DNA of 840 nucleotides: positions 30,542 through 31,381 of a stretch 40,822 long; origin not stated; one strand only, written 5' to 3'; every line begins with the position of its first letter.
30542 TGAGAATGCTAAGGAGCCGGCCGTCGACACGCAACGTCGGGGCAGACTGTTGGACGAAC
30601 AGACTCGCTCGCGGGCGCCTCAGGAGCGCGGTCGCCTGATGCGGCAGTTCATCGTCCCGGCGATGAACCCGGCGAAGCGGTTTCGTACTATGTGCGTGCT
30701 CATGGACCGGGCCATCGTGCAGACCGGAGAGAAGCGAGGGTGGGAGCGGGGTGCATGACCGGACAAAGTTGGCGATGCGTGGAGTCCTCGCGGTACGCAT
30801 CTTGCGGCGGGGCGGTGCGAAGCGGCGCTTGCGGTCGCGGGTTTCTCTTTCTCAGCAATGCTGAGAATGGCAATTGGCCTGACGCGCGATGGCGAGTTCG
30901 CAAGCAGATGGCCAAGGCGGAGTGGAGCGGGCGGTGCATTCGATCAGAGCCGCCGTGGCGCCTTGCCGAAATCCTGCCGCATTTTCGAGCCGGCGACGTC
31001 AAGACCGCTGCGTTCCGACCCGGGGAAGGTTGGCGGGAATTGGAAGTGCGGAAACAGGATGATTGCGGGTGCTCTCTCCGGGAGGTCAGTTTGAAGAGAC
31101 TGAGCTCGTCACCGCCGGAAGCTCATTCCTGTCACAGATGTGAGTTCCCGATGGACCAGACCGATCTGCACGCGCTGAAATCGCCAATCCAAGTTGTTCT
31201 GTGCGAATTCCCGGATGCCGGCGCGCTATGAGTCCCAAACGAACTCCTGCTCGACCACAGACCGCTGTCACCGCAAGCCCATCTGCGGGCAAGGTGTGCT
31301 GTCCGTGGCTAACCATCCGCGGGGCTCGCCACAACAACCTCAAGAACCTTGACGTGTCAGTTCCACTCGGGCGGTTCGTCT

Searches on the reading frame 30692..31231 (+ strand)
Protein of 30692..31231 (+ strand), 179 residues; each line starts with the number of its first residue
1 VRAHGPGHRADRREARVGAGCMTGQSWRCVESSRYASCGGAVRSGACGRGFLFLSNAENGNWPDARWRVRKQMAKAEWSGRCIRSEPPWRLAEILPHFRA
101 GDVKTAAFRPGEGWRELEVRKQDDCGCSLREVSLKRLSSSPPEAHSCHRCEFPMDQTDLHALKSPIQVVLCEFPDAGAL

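Call 20: search_protein_families(library=pfam, proteins=[window:30692-31231:+], max_evalue=0.001)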
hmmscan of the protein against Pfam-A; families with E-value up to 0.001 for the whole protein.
window:30692-31231:+ (179 aa): 0 families
